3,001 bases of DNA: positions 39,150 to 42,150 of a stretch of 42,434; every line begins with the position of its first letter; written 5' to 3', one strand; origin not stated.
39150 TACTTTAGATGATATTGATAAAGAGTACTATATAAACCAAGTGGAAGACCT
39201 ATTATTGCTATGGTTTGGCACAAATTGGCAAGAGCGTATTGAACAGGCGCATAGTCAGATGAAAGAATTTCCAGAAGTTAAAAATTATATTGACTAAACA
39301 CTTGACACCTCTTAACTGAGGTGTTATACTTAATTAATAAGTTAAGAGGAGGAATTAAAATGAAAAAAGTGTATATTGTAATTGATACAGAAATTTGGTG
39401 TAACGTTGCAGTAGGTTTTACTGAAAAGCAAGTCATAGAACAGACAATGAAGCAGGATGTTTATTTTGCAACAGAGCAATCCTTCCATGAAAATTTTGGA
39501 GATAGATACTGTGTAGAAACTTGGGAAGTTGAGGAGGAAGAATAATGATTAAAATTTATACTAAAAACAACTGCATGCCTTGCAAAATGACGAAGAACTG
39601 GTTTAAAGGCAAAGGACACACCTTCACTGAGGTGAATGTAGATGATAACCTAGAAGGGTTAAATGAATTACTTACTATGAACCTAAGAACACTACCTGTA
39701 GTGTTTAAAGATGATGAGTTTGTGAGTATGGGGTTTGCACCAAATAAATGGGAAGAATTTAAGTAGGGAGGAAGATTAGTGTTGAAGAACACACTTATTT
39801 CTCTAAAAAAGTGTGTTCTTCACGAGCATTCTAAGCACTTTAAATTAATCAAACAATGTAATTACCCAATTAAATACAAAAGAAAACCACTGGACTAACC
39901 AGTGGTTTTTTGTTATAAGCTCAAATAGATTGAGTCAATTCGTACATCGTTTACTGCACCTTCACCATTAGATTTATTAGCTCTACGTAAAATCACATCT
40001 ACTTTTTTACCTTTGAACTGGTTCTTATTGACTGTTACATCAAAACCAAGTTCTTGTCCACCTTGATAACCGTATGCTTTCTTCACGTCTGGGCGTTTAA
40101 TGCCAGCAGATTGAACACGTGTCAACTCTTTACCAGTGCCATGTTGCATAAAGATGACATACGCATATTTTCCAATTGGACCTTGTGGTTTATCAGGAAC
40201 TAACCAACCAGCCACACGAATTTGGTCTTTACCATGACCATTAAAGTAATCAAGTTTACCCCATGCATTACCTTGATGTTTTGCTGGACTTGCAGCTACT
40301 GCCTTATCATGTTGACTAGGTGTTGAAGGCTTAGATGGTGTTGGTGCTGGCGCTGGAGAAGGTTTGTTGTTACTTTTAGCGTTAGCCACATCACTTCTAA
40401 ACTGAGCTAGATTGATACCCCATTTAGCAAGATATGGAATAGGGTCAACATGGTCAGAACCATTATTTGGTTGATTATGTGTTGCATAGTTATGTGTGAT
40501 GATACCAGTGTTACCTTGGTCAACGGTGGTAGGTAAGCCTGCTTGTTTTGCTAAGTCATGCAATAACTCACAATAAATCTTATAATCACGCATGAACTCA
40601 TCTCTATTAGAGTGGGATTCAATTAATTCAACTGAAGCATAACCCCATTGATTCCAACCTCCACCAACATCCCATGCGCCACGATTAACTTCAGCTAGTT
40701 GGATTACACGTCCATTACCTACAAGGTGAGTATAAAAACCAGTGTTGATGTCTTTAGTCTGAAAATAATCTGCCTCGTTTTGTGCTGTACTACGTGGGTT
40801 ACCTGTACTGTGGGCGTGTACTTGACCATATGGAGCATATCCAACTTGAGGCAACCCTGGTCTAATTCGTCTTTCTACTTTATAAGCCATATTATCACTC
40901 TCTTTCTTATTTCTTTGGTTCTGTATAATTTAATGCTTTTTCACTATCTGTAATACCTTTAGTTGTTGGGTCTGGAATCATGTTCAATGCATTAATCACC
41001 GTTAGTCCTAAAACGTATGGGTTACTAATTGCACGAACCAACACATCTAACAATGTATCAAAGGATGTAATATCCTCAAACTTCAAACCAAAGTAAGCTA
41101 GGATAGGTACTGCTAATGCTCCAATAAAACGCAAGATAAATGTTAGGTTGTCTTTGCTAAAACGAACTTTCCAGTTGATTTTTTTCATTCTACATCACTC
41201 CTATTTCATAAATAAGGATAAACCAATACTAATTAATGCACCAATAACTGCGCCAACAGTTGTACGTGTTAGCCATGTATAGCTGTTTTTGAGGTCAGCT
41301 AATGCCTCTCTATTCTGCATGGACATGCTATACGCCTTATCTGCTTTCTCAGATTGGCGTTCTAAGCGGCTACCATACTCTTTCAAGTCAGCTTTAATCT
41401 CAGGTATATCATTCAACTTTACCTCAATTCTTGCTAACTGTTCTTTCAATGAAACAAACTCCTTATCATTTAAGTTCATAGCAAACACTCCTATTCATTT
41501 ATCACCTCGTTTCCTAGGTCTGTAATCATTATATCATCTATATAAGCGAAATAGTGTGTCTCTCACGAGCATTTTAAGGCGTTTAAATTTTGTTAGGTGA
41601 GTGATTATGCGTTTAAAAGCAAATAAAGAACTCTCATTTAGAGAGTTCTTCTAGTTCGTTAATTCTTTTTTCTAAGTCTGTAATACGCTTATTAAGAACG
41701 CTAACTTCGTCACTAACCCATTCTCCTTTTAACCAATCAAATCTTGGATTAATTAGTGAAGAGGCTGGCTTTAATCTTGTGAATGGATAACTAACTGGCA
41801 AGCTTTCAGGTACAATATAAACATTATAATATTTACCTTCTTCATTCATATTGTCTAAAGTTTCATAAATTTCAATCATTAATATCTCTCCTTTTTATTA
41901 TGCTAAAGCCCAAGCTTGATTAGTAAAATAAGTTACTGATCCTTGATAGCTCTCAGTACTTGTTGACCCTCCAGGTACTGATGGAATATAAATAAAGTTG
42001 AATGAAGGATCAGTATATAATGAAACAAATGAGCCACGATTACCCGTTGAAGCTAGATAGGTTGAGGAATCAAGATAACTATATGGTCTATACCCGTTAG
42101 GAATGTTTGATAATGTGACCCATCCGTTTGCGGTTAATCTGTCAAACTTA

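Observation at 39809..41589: ~38-bp direct repeats bracket the holin-holin-amidase lysis cassette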

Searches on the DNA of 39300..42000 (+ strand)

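Call 6: search_dna_similar(query=window:39300-42000:+, collection=phages, mode=near, max_rows=40)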
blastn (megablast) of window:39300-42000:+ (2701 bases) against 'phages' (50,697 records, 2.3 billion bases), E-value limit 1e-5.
Records with a match: 32; places in all: 32; records where one place covers at least 80% of the query: 5.
Best place of each record, by identity: 95-99% 2; 90-95% 15; 80-90% 15.
By first word of the organism name: Enterococcus 32.
By host as written in the record: Enterococcus faecium 10; Enterococcus faecium ATCC 19434 7; - 3; Enterococcus_D gallinarum DO36 3; Enterococcus faecium ATCC 35667 2; Enterococcus sp. 2; Enterococcus faecium strain C410 2; Enterococcus faecium 2111230062 1; and 2 more.
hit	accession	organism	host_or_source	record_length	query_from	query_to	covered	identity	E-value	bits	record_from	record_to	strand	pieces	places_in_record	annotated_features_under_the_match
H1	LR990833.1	Enterococcus phage Aramis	-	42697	1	2701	100%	95.7%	0e+0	4369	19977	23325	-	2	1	Endolysin, N-acetylmuramoyl-L-alanine amidase | Nucleoside/nucleotide kinase | Holin | XhlA-like Hemolysin | Hypothetical protein (x2) | and 2 other names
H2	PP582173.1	Enterococcus phage vB_Efm3_KEN18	Enterococcus faecium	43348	1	2691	100%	93.3%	0e+0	3986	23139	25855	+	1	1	endolysin | holin (x2) | hypothetical protein (x4) | thioredoxin domain | virion structural protein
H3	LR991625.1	Enterococcus phage dArtagnan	-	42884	1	2701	100%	92.3%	0e+0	3857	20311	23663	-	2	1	Endolysin, N-acetylmuramoyl-L-alanine amidase | Nucleoside/nucleotide kinase | Holin | XhlA-like hemolysin | Hypothetical protein (x2) | and 2 other names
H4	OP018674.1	Enterococcus phage vB_Efm_LG62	Enterococcus faecium 2111230062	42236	1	2701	93%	91.9%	0e+0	3497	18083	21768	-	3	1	alpha-amylase family glycosyl hydrolase | N-acetylmuramoyl-L-alanine amidase | holin (x2) | hypothetical protein (x2) | glutaredoxin-like protein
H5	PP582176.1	Enterococcus phage vB_Efm10_KEN22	Enterococcus faecium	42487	476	2701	82%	92.9%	0e+0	3236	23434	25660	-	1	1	endolysin | holin (x2) | hypothetical protein | virion structural protein | thymidylate kinase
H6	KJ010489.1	Enterococcus phage IME-EFm1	Enterococcus faecium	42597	1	2701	74%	93.0%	0e+0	2898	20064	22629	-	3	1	N-acetylmuramoyl-L-alanine amidase | holin (x2) | hypothetical protein (x2) | tail assembly protein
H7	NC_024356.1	Enterococcus phage IME-EFm1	Enterococcus faecium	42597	1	2701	74%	93.0%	0e+0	2898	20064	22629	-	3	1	endolysin | holin (x2) | hypothetical protein | thioredoxin domain | virion structural protein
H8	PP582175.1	Enterococcus phage vB_Efm8_KEN21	Enterococcus faecium 80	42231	2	2328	66%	96.1%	0e+0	2889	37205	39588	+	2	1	endolysin | holin (x2) | thioredoxin domain | hypothetical protein (x2)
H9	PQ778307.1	Enterococcus phage SSBHU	Enterococcus faecium ATCC 35667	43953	1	2337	61%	92.6%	0e+0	2362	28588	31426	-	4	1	endolysin | thymidylate kinase | holin (x2) | thioredoxin domain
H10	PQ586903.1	Enterococcus phage RG1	Enterococcus faecium ATCC 35667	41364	3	2328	59%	92.9%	0e+0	2332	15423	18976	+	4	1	endolysin | DNA methyltransferase | thymidylate kinase | holin (x2) | thioredoxin domain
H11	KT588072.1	Enterococcus phage IME-EFm5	Enterococcus faecium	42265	232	2338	57%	91.5%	0e+0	2142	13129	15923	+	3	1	N-acetylmuramoyl-L-alanine amidase | hypothetical protein | holin (x2) | DNA methylase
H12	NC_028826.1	Enterococcus phage IME-EFm5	Enterococcus faecium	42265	232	2338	57%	91.5%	0e+0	2142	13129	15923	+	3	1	endolysin | thymidylate kinase | holin (x2) | thioredoxin domain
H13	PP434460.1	Enterococcus phage BUCT630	Enterococcus faecium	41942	233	2328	57%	91.4%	0e+0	2122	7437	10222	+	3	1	endolysin | thymidylate kinase | holin (x2) | arsenical resistance operon trans-acting repressor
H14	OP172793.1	Enterococcus phage EF36P1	Enterococcus_D gallinarum DO36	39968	3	2351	57%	90.5%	0e+0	2040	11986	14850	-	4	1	hypothetical protein (x6) | DNA endonuclease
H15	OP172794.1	Enterococcus phage EF36P2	Enterococcus_D gallinarum DO36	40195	3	2348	57%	90.5%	0e+0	2038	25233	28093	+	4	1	hypothetical protein (x6) | DNA endonuclease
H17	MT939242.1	Enterococcus phage 9184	Enterococcus sp.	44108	232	2279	55%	85.2%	0e+0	1522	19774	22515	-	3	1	N-acetylmuramoyl-L-alanine amidase | deoxyguanosine kinase | holin (x2) | terminator (x3) | ribosome_binding_site (x4)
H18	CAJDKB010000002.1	Enterococcus phage vB_EhiS_268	Cheese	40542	1066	2308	46%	84.1%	0e+0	1192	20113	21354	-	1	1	Phage lysin, N-acetylmuramoyl-L-alanine amidase | putative holin | Tail fiber protein XhlA motif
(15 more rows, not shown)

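Call 7: get_annotated_region(hit=H1, flank=1500)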
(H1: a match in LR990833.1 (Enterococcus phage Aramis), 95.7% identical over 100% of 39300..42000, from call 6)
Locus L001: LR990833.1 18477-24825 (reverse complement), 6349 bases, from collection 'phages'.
description: Enterococcus phage Aramis genome assembly, complete genome: monopartite.
organism: Enterococcus phage Aramis (NCBI taxid 2795668)
taxonomy: Viruses; Duplodnaviria; Heunggongvirae; Uroviricota; Caudoviricetes
host: -; source: -; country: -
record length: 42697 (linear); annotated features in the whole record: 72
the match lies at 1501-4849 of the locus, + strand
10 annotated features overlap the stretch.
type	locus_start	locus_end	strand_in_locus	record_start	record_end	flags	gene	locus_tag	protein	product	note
CDS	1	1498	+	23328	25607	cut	-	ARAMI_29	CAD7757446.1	B-family DNA polymerase, catalytic domain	-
CDS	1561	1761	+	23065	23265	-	-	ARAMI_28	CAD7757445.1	Hypothetical protein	-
CDS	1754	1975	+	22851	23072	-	-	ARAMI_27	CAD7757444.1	Thioredoxin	-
CDS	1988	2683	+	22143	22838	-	-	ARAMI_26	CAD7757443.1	Nucleoside/nucleotide kinase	-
CDS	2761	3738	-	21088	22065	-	-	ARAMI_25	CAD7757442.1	Endolysin, N-acetylmuramoyl-L-alanine amidase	-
CDS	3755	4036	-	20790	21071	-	-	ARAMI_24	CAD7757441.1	Holin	-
CDS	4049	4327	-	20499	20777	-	-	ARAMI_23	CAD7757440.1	XhlA-like Hemolysin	-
CDS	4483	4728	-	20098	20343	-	-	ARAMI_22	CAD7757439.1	Hypothetical protein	-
CDS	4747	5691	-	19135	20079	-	-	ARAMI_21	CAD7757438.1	Tail protein, putative receptor-binding protein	-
CDS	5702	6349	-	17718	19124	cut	-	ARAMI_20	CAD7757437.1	Tail-associated lysozyme protein Tal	-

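Call 8: get_annotated_region(hit=H2, flank=1500)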
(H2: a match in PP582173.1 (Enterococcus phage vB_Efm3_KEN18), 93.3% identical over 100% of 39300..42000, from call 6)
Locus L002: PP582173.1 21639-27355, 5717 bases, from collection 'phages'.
description: Enterococcus phage vB_Efm3_KEN18, complete genome.
organism: Enterococcus phage vB_Efm3_KEN18 (NCBI taxid 3135750)
taxonomy: Viruses; Duplodnaviria; Heunggongvirae; Uroviricota; Caudoviricetes
host: Enterococcus faecium; source: sewage; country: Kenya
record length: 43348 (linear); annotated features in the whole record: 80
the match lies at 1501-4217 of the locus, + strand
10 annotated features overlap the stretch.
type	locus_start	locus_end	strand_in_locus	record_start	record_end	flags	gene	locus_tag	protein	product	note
CDS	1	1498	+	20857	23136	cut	-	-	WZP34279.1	DNA polymerase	-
CDS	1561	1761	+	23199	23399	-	-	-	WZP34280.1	hypothetical protein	-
CDS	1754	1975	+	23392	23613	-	-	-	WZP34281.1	thioredoxin domain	-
CDS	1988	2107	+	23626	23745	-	-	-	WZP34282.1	hypothetical protein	-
CDS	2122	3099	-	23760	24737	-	-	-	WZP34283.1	endolysin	-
CDS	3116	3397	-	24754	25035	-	-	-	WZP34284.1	holin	-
CDS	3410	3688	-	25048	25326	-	-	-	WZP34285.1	holin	-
CDS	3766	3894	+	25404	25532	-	-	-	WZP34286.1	hypothetical protein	-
CDS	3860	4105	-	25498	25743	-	-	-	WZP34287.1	hypothetical protein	-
CDS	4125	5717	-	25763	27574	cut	-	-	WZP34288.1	virion structural protein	-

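Call 9: get_annotated_region(hit=H4, flank=1500)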
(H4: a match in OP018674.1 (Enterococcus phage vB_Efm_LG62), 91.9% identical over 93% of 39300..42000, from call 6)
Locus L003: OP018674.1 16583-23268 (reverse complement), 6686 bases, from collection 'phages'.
description: Enterococcus phage vB_Efm_LG62, complete genome.
organism: Enterococcus phage vB_Efm_LG62 (NCBI taxid 2970334)
taxonomy: Viruses; Duplodnaviria; Heunggongvirae; Uroviricota; Caudoviricetes
host: Enterococcus faecium 2111230062; source: sewage; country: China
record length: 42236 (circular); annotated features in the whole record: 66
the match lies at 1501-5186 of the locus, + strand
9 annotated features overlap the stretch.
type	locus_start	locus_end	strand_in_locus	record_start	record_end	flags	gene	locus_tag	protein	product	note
CDS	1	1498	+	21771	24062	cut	-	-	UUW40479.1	DNA polymerase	DNA metabolism and replication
CDS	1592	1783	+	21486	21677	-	-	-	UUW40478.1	glutaredoxin-like protein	glutaredoxin-like protein NrdH, required for reduction of Ribonucleotide reductase class Ib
CDS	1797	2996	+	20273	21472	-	-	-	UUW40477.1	alpha-amylase family glycosyl hydrolase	-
CDS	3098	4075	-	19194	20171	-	-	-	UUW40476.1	N-acetylmuramoyl-L-alanine amidase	lysis module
CDS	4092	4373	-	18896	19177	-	-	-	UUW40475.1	holin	lysis module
CDS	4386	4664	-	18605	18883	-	-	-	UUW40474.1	holin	lysis module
CDS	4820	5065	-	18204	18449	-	-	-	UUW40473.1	hypothetical protein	-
CDS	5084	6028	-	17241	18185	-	-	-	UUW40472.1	hypothetical protein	-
CDS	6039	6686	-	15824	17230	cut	-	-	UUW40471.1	tail protein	Tail protein, probably acting as endopeptidase; structure module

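Call 10: get_annotated_region(hit=H10, flank=1500)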
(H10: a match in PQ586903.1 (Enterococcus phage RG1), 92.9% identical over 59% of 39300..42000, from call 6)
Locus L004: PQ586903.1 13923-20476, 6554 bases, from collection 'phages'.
description: Enterococcus phage RG1, complete genome.
organism: Enterococcus phage RG1 (NCBI taxid 3384638)
taxonomy: Viruses; Duplodnaviria; Heunggongvirae; Uroviricota; Caudoviricetes
host: Enterococcus faecium ATCC 35667; source: moist soil; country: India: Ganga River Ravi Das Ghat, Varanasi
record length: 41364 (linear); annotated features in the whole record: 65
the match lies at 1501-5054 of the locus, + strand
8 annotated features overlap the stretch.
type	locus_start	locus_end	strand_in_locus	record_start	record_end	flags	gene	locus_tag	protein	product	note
CDS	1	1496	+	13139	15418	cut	-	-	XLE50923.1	DNA polymerase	-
CDS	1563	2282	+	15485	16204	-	-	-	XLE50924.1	DNA methyltransferase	-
CDS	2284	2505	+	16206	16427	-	-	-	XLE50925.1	thioredoxin domain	-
CDS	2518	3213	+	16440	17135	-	-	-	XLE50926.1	thymidylate kinase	-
CDS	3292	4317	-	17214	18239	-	-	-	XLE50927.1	endolysin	-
CDS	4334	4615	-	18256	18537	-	-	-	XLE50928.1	holin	-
CDS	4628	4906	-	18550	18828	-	-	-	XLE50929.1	holin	-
CDS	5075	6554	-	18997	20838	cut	-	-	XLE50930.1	virion structural protein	-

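Call 11: get_annotated_region(hit=H14, flank=1500)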
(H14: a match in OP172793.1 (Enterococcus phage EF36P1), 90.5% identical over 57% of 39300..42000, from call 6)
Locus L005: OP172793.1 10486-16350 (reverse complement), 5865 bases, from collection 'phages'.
description: Enterococcus phage EF36P1, complete genome.
organism: Enterococcus phage EF36P1 (NCBI taxid 2968644)
taxonomy: Viruses; Duplodnaviria; Heunggongvirae; Uroviricota; Caudoviricetes
host: Enterococcus_D gallinarum DO36; source: municipal sewage; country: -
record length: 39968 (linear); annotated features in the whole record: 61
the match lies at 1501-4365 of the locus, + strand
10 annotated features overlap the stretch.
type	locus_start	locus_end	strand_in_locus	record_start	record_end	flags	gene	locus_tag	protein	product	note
CDS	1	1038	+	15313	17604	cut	-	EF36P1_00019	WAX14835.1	hypothetical protein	-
CDS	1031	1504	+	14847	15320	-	-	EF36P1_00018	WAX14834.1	DNA endonuclease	DNA endonuclease I-HmuI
CDS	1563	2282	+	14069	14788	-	-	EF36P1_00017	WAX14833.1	hypothetical protein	-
CDS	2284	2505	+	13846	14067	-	-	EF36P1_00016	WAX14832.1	hypothetical protein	-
CDS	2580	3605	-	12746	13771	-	-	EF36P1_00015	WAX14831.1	hypothetical protein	-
CDS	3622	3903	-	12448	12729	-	-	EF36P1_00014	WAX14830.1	hypothetical protein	-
CDS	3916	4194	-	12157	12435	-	-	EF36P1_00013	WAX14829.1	hypothetical protein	-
CDS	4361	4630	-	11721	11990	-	-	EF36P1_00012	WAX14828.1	hypothetical protein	-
CDS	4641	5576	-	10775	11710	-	-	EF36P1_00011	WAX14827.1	hypothetical protein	-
CDS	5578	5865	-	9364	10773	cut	-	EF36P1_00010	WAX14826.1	hypothetical protein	-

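Call 12: get_annotated_region(hit=H17, flank=1500)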
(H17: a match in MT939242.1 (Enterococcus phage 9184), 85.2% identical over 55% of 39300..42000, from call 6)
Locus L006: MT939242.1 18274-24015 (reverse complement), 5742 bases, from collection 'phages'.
description: Enterococcus phage 9184, complete genome.
organism: Enterococcus phage 9184 (NCBI taxid 2763103)
taxonomy: Viruses; Duplodnaviria; Heunggongvirae; Uroviricota; Caudoviricetes
host: Enterococcus sp.; source: wastewater samples; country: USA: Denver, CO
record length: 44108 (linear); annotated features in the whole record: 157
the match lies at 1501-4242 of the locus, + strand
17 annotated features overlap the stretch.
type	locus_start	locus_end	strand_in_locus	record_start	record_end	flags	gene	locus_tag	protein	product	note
CDS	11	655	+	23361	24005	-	-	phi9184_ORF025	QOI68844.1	ABC transporter ATP-binding protein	-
CDS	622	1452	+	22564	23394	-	-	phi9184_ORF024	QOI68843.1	DNA polymerase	-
regulatory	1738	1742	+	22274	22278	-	-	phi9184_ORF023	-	ribosome_binding_site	-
CDS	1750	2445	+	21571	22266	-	-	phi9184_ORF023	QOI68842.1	deoxyguanosine kinase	-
regulatory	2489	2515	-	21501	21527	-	-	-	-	terminator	-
regulatory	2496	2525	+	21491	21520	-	-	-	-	terminator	-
CDS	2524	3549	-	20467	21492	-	-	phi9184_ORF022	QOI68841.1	N-acetylmuramoyl-L-alanine amidase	-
regulatory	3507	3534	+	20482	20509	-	-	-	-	terminator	-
regulatory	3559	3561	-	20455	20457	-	-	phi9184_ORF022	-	ribosome_binding_site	-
CDS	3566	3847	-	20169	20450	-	-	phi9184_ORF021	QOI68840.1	holin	-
regulatory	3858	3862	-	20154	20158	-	-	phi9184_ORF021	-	ribosome_binding_site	-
CDS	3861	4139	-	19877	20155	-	-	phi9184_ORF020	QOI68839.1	holin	-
regulatory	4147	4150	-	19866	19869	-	-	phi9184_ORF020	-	ribosome_binding_site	-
regulatory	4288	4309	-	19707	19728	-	-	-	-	terminator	-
CDS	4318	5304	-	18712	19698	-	-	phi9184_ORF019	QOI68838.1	tail assembly protein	-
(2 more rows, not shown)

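Call 13: get_annotated_region(hit=H18, flank=3000)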
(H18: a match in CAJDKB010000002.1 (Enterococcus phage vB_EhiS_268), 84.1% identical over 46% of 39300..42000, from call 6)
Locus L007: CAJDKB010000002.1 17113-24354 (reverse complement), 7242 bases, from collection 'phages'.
description: Enterococcus phage vB_EhiS_268 genome assembly, contig: phage268-genome, whole genome shotgun sequence.
organism: Enterococcus phage vB_EhiS_268 (NCBI taxid 2736817)
taxonomy: Viruses; Duplodnaviria; Heunggongvirae; Uroviricota; Caudoviricetes
host: -; source: Cheese; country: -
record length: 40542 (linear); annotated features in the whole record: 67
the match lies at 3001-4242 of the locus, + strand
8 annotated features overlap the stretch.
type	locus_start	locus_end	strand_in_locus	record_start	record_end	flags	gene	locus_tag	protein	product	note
CDS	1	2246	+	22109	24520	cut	-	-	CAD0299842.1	DNA polymerase B region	-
CDS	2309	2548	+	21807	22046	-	-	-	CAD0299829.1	Glutaredoxin-like protein NrdH, required for reduction of Ribonucleotide reductase class Ib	-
CDS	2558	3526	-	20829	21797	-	-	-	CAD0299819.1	Phage lysin, N-acetylmuramoyl-L-alanine amidase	-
CDS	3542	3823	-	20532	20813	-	-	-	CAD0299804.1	putative holin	-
CDS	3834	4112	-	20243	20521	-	-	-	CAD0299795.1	Tail fiber protein XhlA motif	-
CDS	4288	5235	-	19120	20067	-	-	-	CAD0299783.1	Minor tail protein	-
CDS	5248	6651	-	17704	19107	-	-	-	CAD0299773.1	Minor tail protein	-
CDS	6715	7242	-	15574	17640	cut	-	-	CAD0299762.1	Minor tail protein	-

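Call 14: get_annotated_region(hit=H3, flank=1500)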
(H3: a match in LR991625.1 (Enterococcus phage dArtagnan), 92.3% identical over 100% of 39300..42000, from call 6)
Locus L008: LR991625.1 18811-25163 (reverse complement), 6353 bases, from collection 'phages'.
description: Enterococcus phage dArtagnan genome assembly, complete genome: monopartite.
organism: Enterococcus phage dArtagnan (NCBI taxid 2795667)
taxonomy: Viruses; Duplodnaviria; Heunggongvirae; Uroviricota; Caudoviricetes
host: -; source: -; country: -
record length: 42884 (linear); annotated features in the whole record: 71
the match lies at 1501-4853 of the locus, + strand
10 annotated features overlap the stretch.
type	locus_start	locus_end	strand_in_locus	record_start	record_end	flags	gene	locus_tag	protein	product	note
CDS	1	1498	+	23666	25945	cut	-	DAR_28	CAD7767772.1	B-family DNA polymerase, catalytic domain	-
CDS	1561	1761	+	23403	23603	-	-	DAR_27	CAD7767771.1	Hypothetical protein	-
CDS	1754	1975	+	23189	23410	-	-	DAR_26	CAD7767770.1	Thioredoxin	-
CDS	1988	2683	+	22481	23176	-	-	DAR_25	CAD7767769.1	Nucleoside/nucleotide kinase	-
CDS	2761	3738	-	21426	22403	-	-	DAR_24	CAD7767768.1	Endolysin, N-acetylmuramoyl-L-alanine amidase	-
CDS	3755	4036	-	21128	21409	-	-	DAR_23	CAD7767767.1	Holin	-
CDS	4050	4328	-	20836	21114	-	-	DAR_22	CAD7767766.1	XhlA-like hemolysin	-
CDS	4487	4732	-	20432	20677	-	-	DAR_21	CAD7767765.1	Hypothetical protein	-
CDS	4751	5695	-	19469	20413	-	-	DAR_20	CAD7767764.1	Tail protein, putative receptor-binding protein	-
CDS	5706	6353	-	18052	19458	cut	-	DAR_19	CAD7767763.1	Tail-associated lysozyme protein Tal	-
